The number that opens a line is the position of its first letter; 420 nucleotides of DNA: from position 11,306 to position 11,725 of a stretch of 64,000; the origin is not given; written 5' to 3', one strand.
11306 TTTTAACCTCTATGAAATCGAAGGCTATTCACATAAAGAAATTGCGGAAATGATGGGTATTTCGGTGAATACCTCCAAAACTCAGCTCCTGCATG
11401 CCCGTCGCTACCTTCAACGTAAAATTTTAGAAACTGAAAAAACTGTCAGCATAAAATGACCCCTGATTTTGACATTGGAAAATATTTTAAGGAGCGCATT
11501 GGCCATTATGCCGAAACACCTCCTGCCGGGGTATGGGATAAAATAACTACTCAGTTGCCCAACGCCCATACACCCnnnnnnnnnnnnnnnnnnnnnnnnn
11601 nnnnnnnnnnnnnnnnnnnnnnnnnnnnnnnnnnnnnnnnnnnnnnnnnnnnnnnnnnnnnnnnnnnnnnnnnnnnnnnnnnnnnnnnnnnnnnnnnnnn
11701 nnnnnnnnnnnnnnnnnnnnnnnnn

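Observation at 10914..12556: ECF sigma factor coupled to a membrane protein whose outer end is a T9SS type-B sorting domain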

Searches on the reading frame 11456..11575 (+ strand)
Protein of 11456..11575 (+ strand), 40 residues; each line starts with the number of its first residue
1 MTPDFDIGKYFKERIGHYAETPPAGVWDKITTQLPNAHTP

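Call 25: search_protein_representatives(alignment_id=A2)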
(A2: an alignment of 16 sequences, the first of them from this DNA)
Query: 16 sequences, 40 profile positions. Proteins with E-value up to 0.001 (for the whole library): 1448; up to 1e-10: 45; up to 1e-30: 0. The best 150 are listed.
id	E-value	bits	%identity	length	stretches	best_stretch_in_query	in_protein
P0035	1.9e-27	110.4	-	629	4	1-38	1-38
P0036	5.1e-26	105.8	-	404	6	13-35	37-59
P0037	8.6e-24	98.7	-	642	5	9-38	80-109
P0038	1.4e-22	94.8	-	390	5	14-36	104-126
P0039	3.4e-20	87.2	-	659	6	15-37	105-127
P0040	1.4e-19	85.2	-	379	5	11-37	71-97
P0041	2.9e-18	81.0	-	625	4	1-37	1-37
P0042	1.9e-16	75.2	-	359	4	14-37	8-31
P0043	2.7e-16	74.7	-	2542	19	13-26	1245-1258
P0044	8.6e-16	73.1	-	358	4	14-37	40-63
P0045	9.1e-16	73.0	-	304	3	12-36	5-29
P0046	1.5e-15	72.3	-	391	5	14-37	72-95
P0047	1.6e-14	69.0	-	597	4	6-37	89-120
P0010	2.1e-14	68.6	-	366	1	1-40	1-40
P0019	2.5e-14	68.4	-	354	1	1-40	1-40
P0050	4.8e-13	64.3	-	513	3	3-37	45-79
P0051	6.1e-13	64.0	-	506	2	1-37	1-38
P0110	2.3e-09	52.5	-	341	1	1-38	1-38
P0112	2.3e-09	52.5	-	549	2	1-37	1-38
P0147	2.6e-08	49.2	-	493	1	1-38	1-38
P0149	2.9e-08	49.0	-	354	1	2-40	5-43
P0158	3.8e-08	48.6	-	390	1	1-39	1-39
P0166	4.8e-08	48.3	-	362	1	1-39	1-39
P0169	5.0e-08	48.2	-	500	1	1-38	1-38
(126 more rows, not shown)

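Call 27: search_protein_families(library=ncbifam, proteins=[P0035, P0036, P0042, P0045, P0051, P0110, P0147, P0158, P0169, P0041], max_evalue=0.01)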
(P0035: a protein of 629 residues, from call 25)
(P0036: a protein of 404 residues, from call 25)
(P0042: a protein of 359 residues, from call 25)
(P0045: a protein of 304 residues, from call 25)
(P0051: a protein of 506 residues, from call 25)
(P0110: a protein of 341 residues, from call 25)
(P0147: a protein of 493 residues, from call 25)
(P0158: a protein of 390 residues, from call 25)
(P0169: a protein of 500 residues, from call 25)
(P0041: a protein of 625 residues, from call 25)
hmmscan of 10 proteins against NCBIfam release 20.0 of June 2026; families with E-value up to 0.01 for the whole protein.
P0035 (629 aa): 3 families
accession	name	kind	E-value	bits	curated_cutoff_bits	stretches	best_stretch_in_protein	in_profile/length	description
NF049866.1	outer_TDE1717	subfamily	9e-07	29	135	1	506-608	92-180/210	TDE1717 family outer membrane beta-barrel protein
NF052316.1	T9SS_PorG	equivalog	0.00022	21.1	130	1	514-604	75-163/209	type IX secretion system protein PorG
NF052311.1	T9SS_PorT_SprT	equivalog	0.0046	16.3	125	0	505-588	116-192/239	type IX secretion/gliding motility protein PorT/SprT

P0036 (404 aa): 0 families

P0042 (359 aa): 1 family
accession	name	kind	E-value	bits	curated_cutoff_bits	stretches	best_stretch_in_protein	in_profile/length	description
NF052375.1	antisigma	equivalog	0.003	17.6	100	0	113-178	49-118/217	anti-sigma factor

P0045 (304 aa): 1 family
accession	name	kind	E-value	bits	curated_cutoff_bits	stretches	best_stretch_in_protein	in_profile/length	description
NF052375.1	antisigma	equivalog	0.00048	20.2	100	0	74-154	46-128/217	anti-sigma factor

P0051 (506 aa): 1 family
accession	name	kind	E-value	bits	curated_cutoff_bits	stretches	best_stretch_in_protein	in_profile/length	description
NF033755.1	gliding_CglE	equivalog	0.00082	19.3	70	1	314-403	4-87/172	adventurous gliding motility protein CglE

P0110 (341 aa): 1 family
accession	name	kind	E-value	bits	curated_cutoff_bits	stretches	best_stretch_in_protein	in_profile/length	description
TIGR04131.1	Bac_Flav_CTERM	domain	3.6e-14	52.7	35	1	253-340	2-85/85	T9SS type B sorting domain-containing protein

P0147 (493 aa): 0 families

P0158 (390 aa): 0 families

P0169 (500 aa): 1 family
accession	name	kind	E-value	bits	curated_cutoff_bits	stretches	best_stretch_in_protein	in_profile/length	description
NF052316.1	T9SS_PorG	equivalog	0.0078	16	130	0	389-496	77-184/209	type IX secretion system protein PorG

P0041 (625 aa): 2 families
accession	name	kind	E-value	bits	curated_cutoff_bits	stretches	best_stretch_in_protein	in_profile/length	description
NF049866.1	outer_TDE1717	subfamily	6.3e-10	39.4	135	1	459-618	47-202/210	TDE1717 family outer membrane beta-barrel protein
NF008202.0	PRK10959.1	equivalog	0.0019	17.5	287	0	536-587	123-173/212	outer membrane protein OmpW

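Call 28: search_protein_families(library=pfam, proteins=[P0035, P0036, P0042, P0045, P0051, P0110, P0147, P0158, P0169, P0041], max_evalue=0.01)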
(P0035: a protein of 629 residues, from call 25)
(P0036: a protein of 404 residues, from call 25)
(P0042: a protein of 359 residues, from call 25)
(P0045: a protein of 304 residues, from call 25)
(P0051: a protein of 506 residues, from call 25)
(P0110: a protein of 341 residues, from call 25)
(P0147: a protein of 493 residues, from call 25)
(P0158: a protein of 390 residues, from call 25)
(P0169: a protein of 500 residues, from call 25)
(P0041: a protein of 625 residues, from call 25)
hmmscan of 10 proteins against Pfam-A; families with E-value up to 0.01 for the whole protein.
P0035 (629 aa): 3 families
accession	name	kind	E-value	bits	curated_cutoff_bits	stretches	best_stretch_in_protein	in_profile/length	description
PF13568.12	OMP_b-brl_2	-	6.3e-13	49.6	27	1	416-601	32-166/175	Outer membrane protein beta-barrel domain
PF13505.12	OMP_b-brl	-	8.9e-06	26.4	28.7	1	502-599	76-152/175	Outer membrane protein beta-barrel domain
PF20812.2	PM2_P3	-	0.0024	18.3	27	0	127-145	2-20/61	Bacteriophage PM2, Viral membrane protein P3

P0036 (404 aa): 0 families

P0042 (359 aa): 0 families

P0045 (304 aa): 0 families

P0051 (506 aa): 2 families
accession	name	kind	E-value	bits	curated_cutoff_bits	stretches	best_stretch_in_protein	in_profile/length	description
PF13505.12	OMP_b-brl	-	6.7e-07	30.1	28.7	1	313-496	19-171/175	Outer membrane protein beta-barrel domain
PF13568.12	OMP_b-brl_2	-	0.00074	20.1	27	1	324-480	15-169/175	Outer membrane protein beta-barrel domain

P0110 (341 aa): 1 family
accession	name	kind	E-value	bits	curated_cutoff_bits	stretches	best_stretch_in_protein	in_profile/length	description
PF13585.12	CHU_C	-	1.3e-16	60.9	27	1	253-329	2-79/86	CHU_C Type IX secretion signal domain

P0147 (493 aa): 3 families
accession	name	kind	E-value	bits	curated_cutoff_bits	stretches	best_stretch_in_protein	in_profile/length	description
PF13568.12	OMP_b-brl_2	-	4.5e-05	24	27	1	282-456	20-160/175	Outer membrane protein beta-barrel domain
PF13505.12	OMP_b-brl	-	8.1e-05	23.3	28.7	0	291-333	122-164/175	Outer membrane protein beta-barrel domain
PF03349.22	Toluene_X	-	0.0034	16.4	29.7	1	288-319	306-337/421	Outer membrane protein transport protein (OMPP1/FadL/TodX)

P0158 (390 aa): 0 families

P0169 (500 aa): 2 families
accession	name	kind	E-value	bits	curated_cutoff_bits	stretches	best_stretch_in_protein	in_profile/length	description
PF13505.12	OMP_b-brl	-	6e-09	36.7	28.7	1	382-500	76-175/175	Outer membrane protein beta-barrel domain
PF13568.12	OMP_b-brl_2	-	2.3e-06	28.3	27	1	371-467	72-164/175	Outer membrane protein beta-barrel domain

P0041 (625 aa): 2 families
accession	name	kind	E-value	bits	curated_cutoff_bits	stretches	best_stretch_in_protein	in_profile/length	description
PF13568.12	OMP_b-brl_2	-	6.5e-10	39.8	27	1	457-592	34-167/175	Outer membrane protein beta-barrel domain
PF13505.12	OMP_b-brl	-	1.4e-08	35.6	28.7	1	431-609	27-168/175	Outer membrane protein beta-barrel domain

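Call 40: find_homologous_proteins(query=A3, max_evalue=0.001)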
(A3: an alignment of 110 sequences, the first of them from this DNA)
Query A3 (110 sequences): 7 candidates shared short words with the query, none scored E <= 0.001.

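Call 47: find_homologous_proteins(query=A4, max_evalue=0.000001)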
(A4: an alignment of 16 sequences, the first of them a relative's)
Query A4 (16 sequences) (500 aa, profile of the alignment): 221 proteins with E <= 0.000001 among 8000 candidates; the best 120 are listed.
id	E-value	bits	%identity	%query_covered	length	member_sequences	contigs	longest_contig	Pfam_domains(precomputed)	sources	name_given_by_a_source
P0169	1.6e-106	375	100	100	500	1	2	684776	PF13505.13,PF13568.13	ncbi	-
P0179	1.8e-91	326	83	100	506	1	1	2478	PF13505.13,PF13568.13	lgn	-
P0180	1.0e-77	280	29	100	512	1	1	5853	PF13505.13,PF13568.13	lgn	-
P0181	6.0e-77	278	27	100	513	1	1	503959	PF13505.13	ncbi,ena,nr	ncbi:MAG: hypothetical protein COA40_04980 [Aequorivita sp.]|nr:MAG: hypothetical protein COA40_0498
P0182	2.0e-76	276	29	100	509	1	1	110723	PF13505.13,PF13568.13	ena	-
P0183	3.5e-76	275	30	100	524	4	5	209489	-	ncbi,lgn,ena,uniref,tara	ncbi:hypothetical protein [uncultured Marixanthomonas sp.]|uniref:hypothetical protein n=1 Tax=uncul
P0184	7.1e-76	274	29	100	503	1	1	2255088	PF13568.13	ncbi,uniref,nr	ncbi:porin family protein [Marixanthomonas ophiurae]|uniref:PorT family protein n=1 Tax=Marixanthomo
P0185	8.8e-76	274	56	100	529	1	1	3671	PF13505.13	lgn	-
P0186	1.5e-75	273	29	100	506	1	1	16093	PF13505.13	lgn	-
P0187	1.8e-75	273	54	100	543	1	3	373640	-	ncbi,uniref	ncbi:hypothetical protein [Dokdonia sp.]|uniref:hypothetical protein n=1 Tax=Dokdonia sp. TaxID=2024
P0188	3.7e-75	272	56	100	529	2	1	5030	PF13568.13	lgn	-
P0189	4.1e-75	272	28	100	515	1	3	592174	PF13505.13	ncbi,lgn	ncbi:MAG: hypothetical protein R2785_07065 [Flavobacteriaceae bacterium]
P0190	7.8e-75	271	27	100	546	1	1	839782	PF13568.13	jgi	jgi:hypothetical protein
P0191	1.4e-74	270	29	100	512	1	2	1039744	PF13568.13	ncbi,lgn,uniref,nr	ncbi:outer membrane beta-barrel protein [Ulvibacter antarcticus]|uniref:Outer membrane protein beta-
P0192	2.4e-74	269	29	100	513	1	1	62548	-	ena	-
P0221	6.1e-72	261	57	100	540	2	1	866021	PF13568.13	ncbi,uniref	ncbi:outer membrane beta-barrel protein [Dokdonia ponticola]|uniref:Outer membrane beta-barrel prote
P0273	7.8e-65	238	25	100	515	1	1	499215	PF13568.13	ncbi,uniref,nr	ncbi:outer membrane beta-barrel protein [Flagellimonas baculiformis]|uniref:outer membrane beta-barr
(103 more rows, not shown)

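Call 48: find_encoding_contigs(protein=P0184, flank=4000, max_places=1)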
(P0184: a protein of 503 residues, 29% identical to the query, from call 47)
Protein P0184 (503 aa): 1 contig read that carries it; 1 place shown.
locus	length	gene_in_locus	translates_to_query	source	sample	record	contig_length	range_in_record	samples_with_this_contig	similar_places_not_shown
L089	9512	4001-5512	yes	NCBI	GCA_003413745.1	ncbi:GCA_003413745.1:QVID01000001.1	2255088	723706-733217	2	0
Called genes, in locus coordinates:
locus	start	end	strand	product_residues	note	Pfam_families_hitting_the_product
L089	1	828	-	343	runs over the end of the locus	PF17773:UPF0176_N, PF00581:Rhodanese, PF12368:Rhodanese_C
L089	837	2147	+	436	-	PF18962:Por_Secre_tail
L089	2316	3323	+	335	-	PF00154:RecA_N, PF06745:ATPase, PF08423:Rad51, PF13481:AAA_25 (faint), PF27531:MT3502_N (weak), PF21096:RecA_C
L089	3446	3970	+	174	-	PF07638:Sigma70_ECF (weak), PF04542:Sigma70_r2, PF08281:Sigma70_r4_2, PF04545:Sigma70_r4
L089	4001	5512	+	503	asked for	PF13568:OMP_b-brl_2 (weak)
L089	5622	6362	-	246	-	PF01553:Acyltransferase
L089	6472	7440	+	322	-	PF00579:tRNA-synt_1b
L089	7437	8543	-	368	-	PF02481:DNA_processg_A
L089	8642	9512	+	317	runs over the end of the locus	PF00216:Bac_DNA_binding (faint), PF18174:HU-CCDC81_bac_1, PF18175:HU-CCDC81_bac_2, PF05036:SPOR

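Call 49: find_encoding_contigs(protein=P0221, flank=4000, max_places=1)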
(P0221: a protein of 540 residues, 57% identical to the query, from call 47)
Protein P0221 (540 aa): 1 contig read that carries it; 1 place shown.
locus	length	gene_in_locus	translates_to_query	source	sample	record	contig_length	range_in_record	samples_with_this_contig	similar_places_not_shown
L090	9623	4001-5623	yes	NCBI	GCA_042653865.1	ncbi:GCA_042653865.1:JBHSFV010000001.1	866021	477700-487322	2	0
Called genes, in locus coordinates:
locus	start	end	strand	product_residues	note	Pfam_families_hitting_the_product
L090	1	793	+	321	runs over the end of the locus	-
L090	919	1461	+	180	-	PF07638:Sigma70_ECF (weak), PF04542:Sigma70_r2, PF08281:Sigma70_r4_2, PF04545:Sigma70_r4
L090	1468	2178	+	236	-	-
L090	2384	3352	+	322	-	-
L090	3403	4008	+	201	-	PF04542:Sigma70_r2, PF08281:Sigma70_r4_2, PF04545:Sigma70_r4 (weak)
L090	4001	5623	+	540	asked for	PF13568:OMP_b-brl_2 (weak)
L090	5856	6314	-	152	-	-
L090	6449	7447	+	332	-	-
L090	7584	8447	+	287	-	PF00140:Sigma70_r1_2, PF04542:Sigma70_r2, PF04539:Sigma70_r3, PF04545:Sigma70_r4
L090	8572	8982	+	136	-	PF04940:BLUF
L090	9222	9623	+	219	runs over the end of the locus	PF00834:Ribul_P_3_epim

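Call 50: find_encoding_contigs(protein=P0273, flank=4000, max_places=1)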
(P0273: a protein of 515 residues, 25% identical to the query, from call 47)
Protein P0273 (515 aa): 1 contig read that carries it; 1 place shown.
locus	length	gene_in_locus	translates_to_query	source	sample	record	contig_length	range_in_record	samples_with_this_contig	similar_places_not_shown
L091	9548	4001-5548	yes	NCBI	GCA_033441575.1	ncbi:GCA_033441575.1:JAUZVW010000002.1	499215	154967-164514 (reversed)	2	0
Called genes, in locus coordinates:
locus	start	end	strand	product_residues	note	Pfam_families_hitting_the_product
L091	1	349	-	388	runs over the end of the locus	PF04468:PSP1, PF28472:PSP1_3rd, PF28473:YaaT_C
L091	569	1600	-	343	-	PF17773:UPF0176_N, PF00581:Rhodanese, PF12368:Rhodanese_C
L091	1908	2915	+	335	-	PF00154:RecA_N, PF06745:ATPase, PF08423:Rad51, PF13481:AAA_25 (faint), PF27531:MT3502_N (faint), PF21096:RecA_C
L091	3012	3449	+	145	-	PF27154:ORF11_beta (weak)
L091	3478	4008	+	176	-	PF07638:Sigma70_ECF (faint), PF04542:Sigma70_r2, PF08281:Sigma70_r4_2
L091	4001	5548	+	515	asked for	PF13568:OMP_b-brl_2 (weak)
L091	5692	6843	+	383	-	PF01590:GAF, PF13185:GAF_2, PF06580:His_kinase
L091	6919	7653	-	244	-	PF01553:Acyltransferase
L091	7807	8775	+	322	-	PF00579:tRNA-synt_1b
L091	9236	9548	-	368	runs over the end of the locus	PF02481:DNA_processg_A, PF17782:WHD_DprA (faint)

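Call 54: list_cluster_members(proteins=[P0036, P0042, P0045, P0037, P0047, P0050, P0112, P0110, P0149, P0166])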
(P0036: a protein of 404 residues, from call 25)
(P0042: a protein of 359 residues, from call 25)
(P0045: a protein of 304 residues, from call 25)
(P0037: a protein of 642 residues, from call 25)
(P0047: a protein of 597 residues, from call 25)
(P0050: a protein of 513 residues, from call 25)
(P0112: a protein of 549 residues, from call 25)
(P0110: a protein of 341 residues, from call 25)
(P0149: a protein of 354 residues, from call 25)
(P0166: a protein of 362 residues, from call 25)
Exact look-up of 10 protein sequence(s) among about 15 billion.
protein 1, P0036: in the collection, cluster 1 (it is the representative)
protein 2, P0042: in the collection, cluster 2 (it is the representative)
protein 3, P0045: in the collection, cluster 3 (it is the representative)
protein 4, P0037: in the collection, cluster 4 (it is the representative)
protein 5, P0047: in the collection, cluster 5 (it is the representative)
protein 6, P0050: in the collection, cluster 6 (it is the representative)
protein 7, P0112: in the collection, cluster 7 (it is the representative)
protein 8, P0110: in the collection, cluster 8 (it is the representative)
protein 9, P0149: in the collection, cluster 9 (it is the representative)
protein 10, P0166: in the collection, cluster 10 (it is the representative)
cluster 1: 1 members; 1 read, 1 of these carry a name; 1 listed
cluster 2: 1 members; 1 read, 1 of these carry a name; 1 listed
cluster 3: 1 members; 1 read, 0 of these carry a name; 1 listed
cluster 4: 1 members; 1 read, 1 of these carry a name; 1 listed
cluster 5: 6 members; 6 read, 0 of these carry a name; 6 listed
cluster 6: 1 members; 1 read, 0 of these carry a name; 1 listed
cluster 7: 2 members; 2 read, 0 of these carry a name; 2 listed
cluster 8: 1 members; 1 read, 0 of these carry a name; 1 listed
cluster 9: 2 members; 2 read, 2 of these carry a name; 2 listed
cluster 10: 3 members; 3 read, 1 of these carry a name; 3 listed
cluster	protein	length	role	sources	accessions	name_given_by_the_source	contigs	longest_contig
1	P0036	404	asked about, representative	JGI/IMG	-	hypothetical protein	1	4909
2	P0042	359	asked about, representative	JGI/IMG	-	hypothetical protein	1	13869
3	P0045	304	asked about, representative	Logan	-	-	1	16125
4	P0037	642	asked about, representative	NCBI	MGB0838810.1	MAG: porin family protein [Chitinophagales bacterium]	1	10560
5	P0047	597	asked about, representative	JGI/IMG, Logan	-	-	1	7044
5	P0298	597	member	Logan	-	-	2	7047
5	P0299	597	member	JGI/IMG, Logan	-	-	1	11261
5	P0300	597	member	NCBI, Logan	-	-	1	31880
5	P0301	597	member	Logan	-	-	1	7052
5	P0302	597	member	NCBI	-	-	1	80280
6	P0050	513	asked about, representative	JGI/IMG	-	-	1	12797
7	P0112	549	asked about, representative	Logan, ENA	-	-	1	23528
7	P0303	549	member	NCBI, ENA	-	-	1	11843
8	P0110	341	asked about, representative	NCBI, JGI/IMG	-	-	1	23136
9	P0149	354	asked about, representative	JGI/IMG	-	gliding motility-associated-like protein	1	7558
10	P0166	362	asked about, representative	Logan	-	-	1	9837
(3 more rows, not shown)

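Call 83: search_protein_families(library=pfam, alignment_id=A7, max_evalue=0.001)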
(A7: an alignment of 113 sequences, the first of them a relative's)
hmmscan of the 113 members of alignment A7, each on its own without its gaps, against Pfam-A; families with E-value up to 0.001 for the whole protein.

A. member 1, P0035 (629 aa): 2 families
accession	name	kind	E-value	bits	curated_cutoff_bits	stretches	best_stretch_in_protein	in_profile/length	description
PF13568.12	OMP_b-brl_2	-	6.3e-13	49.6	27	1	416-601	32-166/175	Outer membrane protein beta-barrel domain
PF13505.12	OMP_b-brl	-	8.9e-06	26.4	28.7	1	502-599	76-152/175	Outer membrane protein beta-barrel domain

B. families by the number of members that match (of 113 scanned): 12 families
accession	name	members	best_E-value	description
PF13568.12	OMP_b-brl_2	17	6.3e-13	Outer membrane protein beta-barrel domain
PF13505.12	OMP_b-brl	16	1.4e-09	Outer membrane protein beta-barrel domain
PF13585.12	CHU_C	3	7.6e-18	CHU_C Type IX secretion signal domain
PF19755.4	DUF6242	1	4e-05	Domain of unknown function (DUF6242)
PF01846.25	FF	1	5.2e-05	FF domain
PF08164.17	TRAUB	1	0.00017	Apoptosis-antagonizing transcription factor, C-terminal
PF16904.10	PurL_C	1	0.00037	Phosphoribosylformylglycinamidine synthase II C-terminus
PF09716.15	ETRAMP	1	0.00066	Malarial early transcribed membrane protein (ETRAMP)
PF04210.18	MtrG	1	0.00077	Tetrahydromethanopterin S-methyltransferase, subunit G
PF10950.13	Organ_specific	1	0.00086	Organ specific protein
PF05965.19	FYRC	1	0.00089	F/Y rich C-terminus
PF14713.11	DUF4464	1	0.00095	Domain of unknown function (DUF4464)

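Call 88: find_encoding_contigs(protein=P0042, flank=3000, max_places=1)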
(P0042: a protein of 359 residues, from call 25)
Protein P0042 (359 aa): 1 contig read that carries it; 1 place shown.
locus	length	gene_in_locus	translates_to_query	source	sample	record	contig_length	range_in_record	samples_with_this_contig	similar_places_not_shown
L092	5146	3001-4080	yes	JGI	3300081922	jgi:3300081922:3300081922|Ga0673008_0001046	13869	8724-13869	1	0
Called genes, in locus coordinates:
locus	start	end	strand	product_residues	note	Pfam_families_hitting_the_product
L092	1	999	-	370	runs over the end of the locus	PF01063:Aminotran_4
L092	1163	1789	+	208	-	-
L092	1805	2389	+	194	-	PF01725:Ham1p_like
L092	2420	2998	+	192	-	PF04542:Sigma70_r2, PF08281:Sigma70_r4_2, PF04545:Sigma70_r4 (weak)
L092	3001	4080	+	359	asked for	-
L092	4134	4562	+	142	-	PF13279:4HBT_2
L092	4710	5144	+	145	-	?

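Call 89: find_encoding_contigs(protein=P0110, flank=5000, max_places=1)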
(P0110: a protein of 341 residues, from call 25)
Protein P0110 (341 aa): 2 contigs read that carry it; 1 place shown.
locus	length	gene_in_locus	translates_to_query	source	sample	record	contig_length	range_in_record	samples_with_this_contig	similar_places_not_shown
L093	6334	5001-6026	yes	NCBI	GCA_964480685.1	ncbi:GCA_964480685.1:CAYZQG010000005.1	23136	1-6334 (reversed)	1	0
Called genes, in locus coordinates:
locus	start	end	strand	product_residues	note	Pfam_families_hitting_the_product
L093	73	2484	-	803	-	-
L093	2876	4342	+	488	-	PF23023:Anti-Pycsar_Apyc1 (weak), PF00753:Lactamase_B, PF16661:Lactamase_B_6, PF10996:Beta-Casp, PF07521:RMMBL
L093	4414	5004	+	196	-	PF04542:Sigma70_r2, PF04545:Sigma70_r4 (faint), PF08281:Sigma70_r4_2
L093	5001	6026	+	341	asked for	PF13585:CHU_C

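Call 90: find_encoding_contigs(protein=P0166, flank=8000, max_places=1)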
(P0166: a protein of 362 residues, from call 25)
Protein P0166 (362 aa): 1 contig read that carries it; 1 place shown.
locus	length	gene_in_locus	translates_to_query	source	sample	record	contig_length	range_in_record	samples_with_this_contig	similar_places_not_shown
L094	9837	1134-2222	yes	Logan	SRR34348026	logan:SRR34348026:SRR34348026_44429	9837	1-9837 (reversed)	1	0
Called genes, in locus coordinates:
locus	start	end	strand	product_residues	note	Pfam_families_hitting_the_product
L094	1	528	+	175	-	?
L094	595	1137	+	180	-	PF04542:Sigma70_r2, PF08281:Sigma70_r4_2, PF04545:Sigma70_r4 (weak)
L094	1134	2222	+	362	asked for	PF13585:CHU_C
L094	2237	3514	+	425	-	PF00675:Peptidase_M16, PF05193:Peptidase_M16_C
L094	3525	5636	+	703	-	PF13585:CHU_C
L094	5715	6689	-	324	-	PF00348:polyprenyl_synt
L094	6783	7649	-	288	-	PF00483:NTP_transferase, PF12804:NTP_transf_3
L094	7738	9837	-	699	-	?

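Call 91: find_encoding_contigs(protein=P0149, flank=8000, max_places=1)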
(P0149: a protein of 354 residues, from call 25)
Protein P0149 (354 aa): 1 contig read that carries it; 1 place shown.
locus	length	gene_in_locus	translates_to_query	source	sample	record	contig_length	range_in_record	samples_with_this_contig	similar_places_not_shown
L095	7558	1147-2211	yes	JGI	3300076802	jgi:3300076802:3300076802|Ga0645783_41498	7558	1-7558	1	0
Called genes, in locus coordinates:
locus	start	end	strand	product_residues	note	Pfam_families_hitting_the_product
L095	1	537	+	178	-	?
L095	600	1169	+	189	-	PF07638:Sigma70_ECF (weak), PF04542:Sigma70_r2, PF08281:Sigma70_r4_2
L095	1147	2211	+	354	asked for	PF13585:CHU_C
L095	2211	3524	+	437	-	PF00675:Peptidase_M16, PF05193:Peptidase_M16_C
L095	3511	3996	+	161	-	-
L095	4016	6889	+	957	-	PF13585:CHU_C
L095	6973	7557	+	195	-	?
